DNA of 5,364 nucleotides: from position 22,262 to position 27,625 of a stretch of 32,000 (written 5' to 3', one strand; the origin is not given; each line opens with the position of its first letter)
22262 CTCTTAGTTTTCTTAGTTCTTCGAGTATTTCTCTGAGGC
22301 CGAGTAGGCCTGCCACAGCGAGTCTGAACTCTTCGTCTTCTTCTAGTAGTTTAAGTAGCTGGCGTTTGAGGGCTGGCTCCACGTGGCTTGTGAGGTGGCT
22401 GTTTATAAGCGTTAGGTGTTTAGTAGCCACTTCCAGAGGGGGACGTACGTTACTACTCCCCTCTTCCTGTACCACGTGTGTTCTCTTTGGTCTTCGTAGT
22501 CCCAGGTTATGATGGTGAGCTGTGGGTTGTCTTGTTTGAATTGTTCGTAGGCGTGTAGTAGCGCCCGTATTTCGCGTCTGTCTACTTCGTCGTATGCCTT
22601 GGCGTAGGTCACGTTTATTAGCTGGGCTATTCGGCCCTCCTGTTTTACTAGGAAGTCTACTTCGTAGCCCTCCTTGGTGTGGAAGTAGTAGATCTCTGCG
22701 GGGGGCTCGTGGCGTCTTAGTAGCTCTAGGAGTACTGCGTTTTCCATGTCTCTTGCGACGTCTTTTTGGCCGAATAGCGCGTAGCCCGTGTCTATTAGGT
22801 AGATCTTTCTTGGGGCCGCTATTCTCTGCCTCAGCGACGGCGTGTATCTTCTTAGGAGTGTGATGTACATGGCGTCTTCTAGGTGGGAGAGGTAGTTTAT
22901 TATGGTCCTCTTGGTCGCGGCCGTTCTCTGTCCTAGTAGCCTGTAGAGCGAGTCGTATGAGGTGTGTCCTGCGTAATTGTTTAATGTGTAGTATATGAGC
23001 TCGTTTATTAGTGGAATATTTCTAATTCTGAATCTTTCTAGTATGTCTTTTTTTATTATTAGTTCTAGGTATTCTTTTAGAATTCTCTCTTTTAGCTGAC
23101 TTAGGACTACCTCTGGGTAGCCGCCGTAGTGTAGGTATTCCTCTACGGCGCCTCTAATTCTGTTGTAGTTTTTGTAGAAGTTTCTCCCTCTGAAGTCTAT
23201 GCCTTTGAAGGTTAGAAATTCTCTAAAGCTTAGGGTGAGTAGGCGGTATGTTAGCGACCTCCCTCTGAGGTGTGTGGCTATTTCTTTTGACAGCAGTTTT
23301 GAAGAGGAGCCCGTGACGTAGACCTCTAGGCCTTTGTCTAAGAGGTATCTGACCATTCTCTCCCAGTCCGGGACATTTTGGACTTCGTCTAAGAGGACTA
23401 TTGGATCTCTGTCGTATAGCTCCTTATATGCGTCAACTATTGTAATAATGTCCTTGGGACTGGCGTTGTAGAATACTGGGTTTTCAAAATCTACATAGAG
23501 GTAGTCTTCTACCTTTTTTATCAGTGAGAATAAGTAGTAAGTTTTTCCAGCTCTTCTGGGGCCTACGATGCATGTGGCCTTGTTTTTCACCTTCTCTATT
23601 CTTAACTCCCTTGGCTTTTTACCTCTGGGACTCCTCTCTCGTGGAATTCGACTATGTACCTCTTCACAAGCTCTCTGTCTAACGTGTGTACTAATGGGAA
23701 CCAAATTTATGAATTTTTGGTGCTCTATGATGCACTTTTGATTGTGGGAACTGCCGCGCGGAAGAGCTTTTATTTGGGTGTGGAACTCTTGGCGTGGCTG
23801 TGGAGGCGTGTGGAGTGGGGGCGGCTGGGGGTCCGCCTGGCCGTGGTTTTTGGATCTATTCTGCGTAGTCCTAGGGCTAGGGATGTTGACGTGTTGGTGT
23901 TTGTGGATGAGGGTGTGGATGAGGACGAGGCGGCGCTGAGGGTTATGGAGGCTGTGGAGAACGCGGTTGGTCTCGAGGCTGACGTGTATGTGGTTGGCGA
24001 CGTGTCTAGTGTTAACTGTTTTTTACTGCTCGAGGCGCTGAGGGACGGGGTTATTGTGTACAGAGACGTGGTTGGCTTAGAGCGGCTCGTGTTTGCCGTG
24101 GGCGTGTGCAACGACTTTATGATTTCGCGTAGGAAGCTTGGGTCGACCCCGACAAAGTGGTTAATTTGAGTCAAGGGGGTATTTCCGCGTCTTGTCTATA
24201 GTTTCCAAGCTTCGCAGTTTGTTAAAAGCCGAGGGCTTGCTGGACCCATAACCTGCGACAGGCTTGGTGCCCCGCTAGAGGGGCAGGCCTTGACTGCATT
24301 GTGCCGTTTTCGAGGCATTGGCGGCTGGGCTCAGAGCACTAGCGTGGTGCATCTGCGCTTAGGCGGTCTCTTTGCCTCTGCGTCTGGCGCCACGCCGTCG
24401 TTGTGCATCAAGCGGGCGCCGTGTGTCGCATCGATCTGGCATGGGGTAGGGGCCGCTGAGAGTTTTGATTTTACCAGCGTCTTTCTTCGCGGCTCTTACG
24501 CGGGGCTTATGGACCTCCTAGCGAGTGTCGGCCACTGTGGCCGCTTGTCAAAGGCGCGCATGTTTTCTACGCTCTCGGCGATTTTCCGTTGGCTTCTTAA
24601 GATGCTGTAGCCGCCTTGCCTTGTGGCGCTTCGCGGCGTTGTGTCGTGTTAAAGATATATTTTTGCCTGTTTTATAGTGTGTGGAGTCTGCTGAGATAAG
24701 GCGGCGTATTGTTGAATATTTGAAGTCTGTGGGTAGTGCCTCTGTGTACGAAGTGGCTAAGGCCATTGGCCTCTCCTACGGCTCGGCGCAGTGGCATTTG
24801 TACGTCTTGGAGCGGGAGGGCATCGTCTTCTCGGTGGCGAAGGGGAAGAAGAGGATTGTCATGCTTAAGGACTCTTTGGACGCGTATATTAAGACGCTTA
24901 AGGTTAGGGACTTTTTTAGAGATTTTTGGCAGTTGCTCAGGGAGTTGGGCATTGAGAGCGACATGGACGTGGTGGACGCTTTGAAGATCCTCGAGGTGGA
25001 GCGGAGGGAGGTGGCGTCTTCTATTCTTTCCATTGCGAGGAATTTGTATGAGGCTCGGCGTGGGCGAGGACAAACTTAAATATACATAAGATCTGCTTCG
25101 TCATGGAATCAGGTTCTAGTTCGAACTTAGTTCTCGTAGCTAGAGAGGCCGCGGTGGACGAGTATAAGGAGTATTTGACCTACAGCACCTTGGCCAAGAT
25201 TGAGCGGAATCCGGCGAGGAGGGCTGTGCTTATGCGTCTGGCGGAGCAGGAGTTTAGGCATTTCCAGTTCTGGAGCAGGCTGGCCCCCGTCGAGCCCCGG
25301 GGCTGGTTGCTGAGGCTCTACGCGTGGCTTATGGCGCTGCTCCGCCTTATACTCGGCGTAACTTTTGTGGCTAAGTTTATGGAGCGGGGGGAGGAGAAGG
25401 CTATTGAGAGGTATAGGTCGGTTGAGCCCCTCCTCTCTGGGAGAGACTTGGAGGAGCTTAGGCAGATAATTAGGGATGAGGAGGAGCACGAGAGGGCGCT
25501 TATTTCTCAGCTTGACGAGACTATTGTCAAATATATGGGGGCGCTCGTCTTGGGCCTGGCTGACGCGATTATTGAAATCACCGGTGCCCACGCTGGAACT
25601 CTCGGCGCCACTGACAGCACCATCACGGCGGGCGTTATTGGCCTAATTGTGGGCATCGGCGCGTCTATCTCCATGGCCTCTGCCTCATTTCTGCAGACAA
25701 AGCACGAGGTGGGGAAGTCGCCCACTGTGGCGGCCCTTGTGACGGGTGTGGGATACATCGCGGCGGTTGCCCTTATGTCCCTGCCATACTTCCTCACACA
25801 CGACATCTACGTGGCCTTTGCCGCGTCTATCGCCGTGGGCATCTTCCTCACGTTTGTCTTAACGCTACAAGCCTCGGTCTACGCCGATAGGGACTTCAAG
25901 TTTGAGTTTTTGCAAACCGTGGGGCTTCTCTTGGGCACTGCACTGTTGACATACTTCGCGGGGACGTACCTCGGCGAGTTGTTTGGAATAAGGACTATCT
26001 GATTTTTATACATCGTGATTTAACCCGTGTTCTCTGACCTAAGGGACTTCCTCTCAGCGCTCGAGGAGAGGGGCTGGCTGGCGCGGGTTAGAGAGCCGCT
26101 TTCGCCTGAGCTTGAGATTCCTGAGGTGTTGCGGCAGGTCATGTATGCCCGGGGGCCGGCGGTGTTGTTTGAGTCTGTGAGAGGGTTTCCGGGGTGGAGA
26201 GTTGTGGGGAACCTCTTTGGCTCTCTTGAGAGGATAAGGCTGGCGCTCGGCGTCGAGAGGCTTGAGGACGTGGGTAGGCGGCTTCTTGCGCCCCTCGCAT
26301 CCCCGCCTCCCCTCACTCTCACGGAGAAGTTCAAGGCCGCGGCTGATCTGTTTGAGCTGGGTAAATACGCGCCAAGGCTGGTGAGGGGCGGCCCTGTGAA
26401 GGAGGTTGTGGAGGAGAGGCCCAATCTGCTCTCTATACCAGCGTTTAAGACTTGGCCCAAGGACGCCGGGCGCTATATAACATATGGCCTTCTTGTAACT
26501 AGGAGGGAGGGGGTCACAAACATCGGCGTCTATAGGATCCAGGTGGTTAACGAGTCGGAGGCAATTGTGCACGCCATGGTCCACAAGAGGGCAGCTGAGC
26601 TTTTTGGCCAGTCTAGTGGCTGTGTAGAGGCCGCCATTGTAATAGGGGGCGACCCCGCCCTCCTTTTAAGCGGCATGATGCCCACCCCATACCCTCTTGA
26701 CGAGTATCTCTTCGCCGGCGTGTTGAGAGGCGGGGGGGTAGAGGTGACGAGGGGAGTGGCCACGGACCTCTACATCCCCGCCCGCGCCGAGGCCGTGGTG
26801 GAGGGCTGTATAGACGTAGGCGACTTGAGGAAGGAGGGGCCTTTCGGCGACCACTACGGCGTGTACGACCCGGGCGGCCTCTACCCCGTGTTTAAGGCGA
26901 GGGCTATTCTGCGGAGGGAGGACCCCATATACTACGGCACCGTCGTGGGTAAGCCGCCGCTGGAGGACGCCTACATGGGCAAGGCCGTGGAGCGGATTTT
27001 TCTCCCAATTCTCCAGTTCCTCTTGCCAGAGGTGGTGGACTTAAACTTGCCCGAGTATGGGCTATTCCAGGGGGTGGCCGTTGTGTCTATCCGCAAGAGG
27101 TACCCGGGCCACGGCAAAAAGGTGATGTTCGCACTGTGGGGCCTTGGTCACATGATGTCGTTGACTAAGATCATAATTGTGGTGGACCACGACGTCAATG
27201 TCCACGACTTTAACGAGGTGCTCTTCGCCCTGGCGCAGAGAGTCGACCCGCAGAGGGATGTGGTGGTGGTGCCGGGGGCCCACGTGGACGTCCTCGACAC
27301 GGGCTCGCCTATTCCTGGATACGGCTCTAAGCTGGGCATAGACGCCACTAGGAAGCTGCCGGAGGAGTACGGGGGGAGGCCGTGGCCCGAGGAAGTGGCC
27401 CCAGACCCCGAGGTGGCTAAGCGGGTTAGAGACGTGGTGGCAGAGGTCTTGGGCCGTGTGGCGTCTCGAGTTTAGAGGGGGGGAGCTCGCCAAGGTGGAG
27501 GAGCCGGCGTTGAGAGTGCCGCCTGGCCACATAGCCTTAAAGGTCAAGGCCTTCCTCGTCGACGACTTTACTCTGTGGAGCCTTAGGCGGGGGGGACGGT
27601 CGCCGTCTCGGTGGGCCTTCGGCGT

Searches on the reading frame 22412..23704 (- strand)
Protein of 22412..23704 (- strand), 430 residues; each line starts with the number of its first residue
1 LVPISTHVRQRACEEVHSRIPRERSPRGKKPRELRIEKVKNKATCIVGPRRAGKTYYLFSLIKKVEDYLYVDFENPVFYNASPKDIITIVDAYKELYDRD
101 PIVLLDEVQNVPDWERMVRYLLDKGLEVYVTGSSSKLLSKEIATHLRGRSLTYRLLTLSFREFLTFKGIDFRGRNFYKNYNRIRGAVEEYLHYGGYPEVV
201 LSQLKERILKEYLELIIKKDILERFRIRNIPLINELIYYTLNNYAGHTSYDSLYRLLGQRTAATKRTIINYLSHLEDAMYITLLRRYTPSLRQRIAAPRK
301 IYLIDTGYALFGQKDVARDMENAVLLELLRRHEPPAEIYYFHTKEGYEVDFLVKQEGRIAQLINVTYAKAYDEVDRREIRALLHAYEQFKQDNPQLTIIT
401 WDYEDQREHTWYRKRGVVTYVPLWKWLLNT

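Call 21: search_protein_families(library=pfam, proteins=[window:22412-23704:-], max_evalue=0.001)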
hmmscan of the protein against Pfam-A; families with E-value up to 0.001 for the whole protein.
window:22412-23704:- (430 aa): 2 families
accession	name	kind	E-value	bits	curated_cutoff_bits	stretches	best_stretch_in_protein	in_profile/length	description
PF13173.12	AAA_14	-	3.5e-35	121.3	27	1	41-164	2-129/129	AAA domain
PF13635.12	DUF4143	-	5.7e-20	72.1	28.1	1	218-360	1-152/160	Domain of unknown function (DUF4143)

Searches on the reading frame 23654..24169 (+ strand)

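Call 21: search_protein_families(library=pfam, proteins=[window:23654-24169:+], max_evalue=0.001)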
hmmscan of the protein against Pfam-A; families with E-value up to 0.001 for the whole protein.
window:23654-24169:+ (171 aa): 2 families
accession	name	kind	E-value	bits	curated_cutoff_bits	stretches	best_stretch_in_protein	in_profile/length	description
PF18765.7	Polbeta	-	0.0001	22.8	26.9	1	60-136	13-88/93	Polymerase beta, Nucleotidyltransferase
PF01909.29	NTP_transf_2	-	0.00035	21.4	21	1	54-117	9-77/93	Nucleotidyltransferase domain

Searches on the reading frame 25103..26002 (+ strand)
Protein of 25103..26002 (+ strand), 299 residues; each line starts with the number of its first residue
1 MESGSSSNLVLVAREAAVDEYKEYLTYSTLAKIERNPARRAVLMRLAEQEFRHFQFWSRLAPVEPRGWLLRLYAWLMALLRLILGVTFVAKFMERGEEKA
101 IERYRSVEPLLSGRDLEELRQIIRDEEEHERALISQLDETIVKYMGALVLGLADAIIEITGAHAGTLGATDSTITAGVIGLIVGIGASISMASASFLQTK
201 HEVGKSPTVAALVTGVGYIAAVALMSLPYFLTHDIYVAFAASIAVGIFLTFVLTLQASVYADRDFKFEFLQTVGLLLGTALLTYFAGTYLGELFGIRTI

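Call 21: search_protein_families(library=pfam, proteins=[window:25103-26002:+], max_evalue=0.001)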
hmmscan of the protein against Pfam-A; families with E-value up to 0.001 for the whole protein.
window:25103-26002:+ (299 aa): 2 families
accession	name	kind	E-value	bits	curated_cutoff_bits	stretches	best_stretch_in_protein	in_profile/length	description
PF01988.24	VIT1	-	1.3e-07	32.2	28.1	1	203-287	130-213/214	VIT family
PF02915.23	Rubrerythrin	-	0.00021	22.1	22.8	0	13-60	88-136/137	Rubrerythrin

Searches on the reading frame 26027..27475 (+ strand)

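Call 21: search_protein_families(library=pfam, proteins=[window:26027-27475:+], max_evalue=0.001)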
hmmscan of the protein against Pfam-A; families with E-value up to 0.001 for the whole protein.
window:26027-27475:+ (482 aa): 3 families
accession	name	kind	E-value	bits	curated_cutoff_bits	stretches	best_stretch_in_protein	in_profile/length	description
PF01977.22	UbiD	-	3.9e-60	203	23.3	1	121-310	7-206/206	3-octaprenyl-4-hydroxybenzoate carboxy-lyase Rift-related domain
PF20696.2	UbiD_C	-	2e-45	154.3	24.2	1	316-440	2-127/127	3-octaprenyl-4-hydroxybenzoate carboxy-lyase C-terminal domain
PF20695.2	UbiD_N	-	7.1e-26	90.5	24.3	1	9-85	1-77/78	3-octaprenyl-4-hydroxybenzoate carboxy-lyase N-terminal domain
